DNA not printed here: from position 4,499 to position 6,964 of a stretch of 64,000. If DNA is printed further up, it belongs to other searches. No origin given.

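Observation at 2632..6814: Translationally coupled B12-rSAM -> HFCD -> RRE-rSAM/SPASM operon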

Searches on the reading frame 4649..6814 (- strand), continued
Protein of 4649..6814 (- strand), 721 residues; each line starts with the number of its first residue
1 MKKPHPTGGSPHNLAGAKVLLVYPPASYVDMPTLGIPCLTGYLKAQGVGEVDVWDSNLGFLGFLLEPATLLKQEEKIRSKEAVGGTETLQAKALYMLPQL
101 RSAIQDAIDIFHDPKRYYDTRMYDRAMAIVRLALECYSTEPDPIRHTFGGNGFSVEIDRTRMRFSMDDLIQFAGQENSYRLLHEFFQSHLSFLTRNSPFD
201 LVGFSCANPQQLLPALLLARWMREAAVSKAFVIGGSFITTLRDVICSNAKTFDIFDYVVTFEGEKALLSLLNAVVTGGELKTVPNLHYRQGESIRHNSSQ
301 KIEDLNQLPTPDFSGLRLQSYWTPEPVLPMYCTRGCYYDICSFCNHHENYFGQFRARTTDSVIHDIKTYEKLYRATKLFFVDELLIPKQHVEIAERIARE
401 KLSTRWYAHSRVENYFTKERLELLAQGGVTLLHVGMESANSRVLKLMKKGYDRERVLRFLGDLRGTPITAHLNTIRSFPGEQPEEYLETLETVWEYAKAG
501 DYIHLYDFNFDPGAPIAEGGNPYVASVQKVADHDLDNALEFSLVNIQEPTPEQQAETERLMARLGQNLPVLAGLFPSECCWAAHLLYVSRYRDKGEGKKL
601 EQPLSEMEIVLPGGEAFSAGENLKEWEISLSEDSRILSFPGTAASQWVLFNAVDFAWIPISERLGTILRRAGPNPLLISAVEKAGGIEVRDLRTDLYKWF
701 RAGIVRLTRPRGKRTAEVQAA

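Call 74: fold_search(model_id=the predicted structure, library=pdb)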
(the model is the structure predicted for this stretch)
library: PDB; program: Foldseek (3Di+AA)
matches with E <= 10: 1051; with E <= 0.001: 40
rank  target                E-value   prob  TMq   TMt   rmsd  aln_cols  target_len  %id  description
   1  6wte_A                2.9e-14  1.00  0.45  0.56   9.4       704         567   13  Structure of radical S-adenosylmethionine methyltransferase, TsrM, from Kitasatospora setae with cobalamin and [4Fe-4S (released 2020-12-23)
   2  9n1d                  7.9e-14  1.00  0.39  0.44  14.5       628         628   14  Crystal structure of CysS from Corallococcus sp. CA054B with 5'-deoxyadenosine and methionine bound (released 2026-01-28)
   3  6wte_B                1.2e-13  1.00  0.45  0.59   7.9       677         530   13  Structure of radical S-adenosylmethionine methyltransferase, TsrM, from Kitasatospora setae with cobalamin and [4Fe-4S (released 2020-12-23)
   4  9n1b                  2.4e-13  1.00  0.39  0.45  15.3       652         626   15  Crystal structure of CysS from Corallococcus sp. CA054B with 5'-deoxyadenosine, methionine, and pantetheinylated 3-metho (released 2026-01-28)
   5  9n1c                  3.5e-13  1.00  0.39  0.44  14.0       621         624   16  Crystal structure of CysS from Corallococcus sp. CA054B with 5'-deoxyadenosine, methionine, and pantetheinylated 3-ethox (released 2026-01-28)
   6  5ul2                  4.8e-13  1.00  0.43  0.43  11.4       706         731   11  Structure of Apo, SeMet-labeled Cobalamin-dependent S-adenosylmethionine radical enzyme OxsB (released 2017-04-19)
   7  5ul4                  5.1e-13  1.00  0.43  0.43  12.5       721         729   12  Structure of Cobalamin-dependent S-adenosylmethionine radical enzyme OxsB with aqua-cobalamin and S-adenosylmethionine b (released 2017-04-19)
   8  6wtf_A                7.8e-13  1.00  0.45  0.59   8.1       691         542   14  Structure of radical S-adenosylmethionine methyltransferase, TsrM, from Kitasatospora setae with tryptophan substrate  (released 2020-12-23)
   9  5ul3                  1.3e-12  1.00  0.39  0.39  14.1       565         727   12  Structure of Cobalamin-dependent S-adenosylmethionine radical enzyme OxsB with aqua-cobalamin bound (released 2017-04-19)
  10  9ccb                  1.5e-12  1.00  0.34  0.54  10.9       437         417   18  X-ray crystal structure of methyl-coenzyme M reductase glutamine methylase (MgmA) from Methanothermobacter marburgensis  (released 2025-01-01)
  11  6fd2_A                2.0e-12  1.00  0.44  0.67   9.1       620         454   13  Radical SAM 1,2-diol dehydratase AprD4 in complex with its substrate paromamine (released 2018-01-17)
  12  6wtf_B                2.5e-12  1.00  0.45  0.58   8.1       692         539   14  Structure of radical S-adenosylmethionine methyltransferase, TsrM, from Kitasatospora setae with tryptophan substrate  (released 2020-12-23)
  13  6fd2_B                3.5e-12  1.00  0.45  0.67   8.6       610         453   12  Radical SAM 1,2-diol dehydratase AprD4 in complex with its substrate paromamine (released 2018-01-17)
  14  7kdx_A                2.6e-11  1.00  0.37  0.40  10.8       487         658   15  Crystal structure of Streptomyces tokunonesis TokK with hydroxycobalamin, 5'-deoxyadenosine, and methionine (released 2022-01-12)
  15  7kdy_A                1.6e-10  1.00  0.38  0.41   7.3       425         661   15  Crystal structure of Streptomyces tokunonesis TokK with hydroxycobalamin, 5'-deoxyadenosine, methionine, and (2R)-pant (released 2022-01-12)
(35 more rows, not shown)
